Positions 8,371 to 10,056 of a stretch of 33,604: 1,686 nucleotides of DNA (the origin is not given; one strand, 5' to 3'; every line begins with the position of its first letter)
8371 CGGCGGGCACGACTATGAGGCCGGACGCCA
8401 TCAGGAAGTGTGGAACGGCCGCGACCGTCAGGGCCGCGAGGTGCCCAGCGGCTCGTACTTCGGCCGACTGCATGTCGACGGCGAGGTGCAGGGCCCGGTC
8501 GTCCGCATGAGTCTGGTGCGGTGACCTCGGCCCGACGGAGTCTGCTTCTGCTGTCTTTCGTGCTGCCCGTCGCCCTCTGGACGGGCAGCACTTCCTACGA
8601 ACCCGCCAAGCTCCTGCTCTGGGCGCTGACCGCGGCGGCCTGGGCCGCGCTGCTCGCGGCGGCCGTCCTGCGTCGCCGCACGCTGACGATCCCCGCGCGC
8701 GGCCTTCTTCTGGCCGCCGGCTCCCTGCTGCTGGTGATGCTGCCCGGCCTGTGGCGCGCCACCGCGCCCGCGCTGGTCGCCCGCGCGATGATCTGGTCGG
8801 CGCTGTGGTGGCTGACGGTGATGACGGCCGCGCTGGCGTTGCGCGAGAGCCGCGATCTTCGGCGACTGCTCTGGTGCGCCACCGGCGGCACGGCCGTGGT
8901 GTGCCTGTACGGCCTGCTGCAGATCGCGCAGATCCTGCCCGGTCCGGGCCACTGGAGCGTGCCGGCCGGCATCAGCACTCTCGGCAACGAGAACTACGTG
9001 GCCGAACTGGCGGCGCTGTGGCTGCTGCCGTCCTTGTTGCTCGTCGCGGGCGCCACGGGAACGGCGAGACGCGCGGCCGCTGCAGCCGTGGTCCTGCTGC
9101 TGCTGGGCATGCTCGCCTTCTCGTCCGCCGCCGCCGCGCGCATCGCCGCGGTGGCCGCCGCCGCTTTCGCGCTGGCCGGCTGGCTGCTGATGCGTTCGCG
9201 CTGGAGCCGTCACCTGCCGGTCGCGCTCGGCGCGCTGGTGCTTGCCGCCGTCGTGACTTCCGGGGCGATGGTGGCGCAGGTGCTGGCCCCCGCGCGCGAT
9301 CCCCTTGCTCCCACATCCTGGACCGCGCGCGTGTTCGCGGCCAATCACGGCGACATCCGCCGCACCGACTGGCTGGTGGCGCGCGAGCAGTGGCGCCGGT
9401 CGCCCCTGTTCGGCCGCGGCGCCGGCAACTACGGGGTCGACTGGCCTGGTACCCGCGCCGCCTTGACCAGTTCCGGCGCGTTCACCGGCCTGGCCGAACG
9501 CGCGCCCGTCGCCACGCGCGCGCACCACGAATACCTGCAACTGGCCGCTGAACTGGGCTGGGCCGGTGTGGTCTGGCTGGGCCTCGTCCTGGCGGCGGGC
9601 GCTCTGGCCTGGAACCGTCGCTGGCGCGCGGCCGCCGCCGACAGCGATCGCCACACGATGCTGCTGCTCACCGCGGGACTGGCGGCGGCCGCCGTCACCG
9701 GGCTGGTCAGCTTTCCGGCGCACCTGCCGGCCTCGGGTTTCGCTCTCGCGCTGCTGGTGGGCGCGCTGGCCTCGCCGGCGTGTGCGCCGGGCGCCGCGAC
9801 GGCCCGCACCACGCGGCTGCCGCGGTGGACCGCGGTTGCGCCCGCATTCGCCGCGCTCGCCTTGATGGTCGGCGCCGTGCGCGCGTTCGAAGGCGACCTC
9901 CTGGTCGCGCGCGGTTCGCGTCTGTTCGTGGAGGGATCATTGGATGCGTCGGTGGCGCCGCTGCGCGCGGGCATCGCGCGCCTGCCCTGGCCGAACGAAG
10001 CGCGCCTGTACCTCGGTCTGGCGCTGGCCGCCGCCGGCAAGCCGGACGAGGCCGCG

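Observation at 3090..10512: Paralogous T9SS-type/FlgD-Ig C-terminal-domain secreted proteins translationally coupled to an O-antigen-ligase-TPR fusion: candidate surface-protein O-glycosylation or attachment cassette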

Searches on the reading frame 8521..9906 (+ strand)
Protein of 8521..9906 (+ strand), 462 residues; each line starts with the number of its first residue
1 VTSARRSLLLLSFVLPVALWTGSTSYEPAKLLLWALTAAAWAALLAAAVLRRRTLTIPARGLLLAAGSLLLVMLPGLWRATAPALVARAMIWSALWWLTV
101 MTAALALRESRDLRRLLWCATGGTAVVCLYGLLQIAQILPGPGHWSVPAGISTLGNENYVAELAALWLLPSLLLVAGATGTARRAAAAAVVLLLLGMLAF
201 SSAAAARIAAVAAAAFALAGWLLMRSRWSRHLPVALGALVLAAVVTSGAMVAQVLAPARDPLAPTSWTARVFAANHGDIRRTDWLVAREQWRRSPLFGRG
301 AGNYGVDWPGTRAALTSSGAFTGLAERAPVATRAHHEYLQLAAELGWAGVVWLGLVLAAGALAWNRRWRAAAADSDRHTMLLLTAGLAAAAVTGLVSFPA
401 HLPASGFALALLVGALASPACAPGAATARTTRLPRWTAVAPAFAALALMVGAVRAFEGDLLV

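Call 50: search_solved_structures(query=A3, max_evalue=10, show_alignments=3)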
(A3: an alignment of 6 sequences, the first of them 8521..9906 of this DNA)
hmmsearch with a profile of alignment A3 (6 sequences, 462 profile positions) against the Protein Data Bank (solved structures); distinct sequences matched with E-value up to 10: 1.
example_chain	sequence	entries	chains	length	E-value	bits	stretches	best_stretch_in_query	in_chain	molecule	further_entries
8zcx_A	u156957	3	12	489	1.1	11.2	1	314-429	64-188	Aldehyde dehydrogenase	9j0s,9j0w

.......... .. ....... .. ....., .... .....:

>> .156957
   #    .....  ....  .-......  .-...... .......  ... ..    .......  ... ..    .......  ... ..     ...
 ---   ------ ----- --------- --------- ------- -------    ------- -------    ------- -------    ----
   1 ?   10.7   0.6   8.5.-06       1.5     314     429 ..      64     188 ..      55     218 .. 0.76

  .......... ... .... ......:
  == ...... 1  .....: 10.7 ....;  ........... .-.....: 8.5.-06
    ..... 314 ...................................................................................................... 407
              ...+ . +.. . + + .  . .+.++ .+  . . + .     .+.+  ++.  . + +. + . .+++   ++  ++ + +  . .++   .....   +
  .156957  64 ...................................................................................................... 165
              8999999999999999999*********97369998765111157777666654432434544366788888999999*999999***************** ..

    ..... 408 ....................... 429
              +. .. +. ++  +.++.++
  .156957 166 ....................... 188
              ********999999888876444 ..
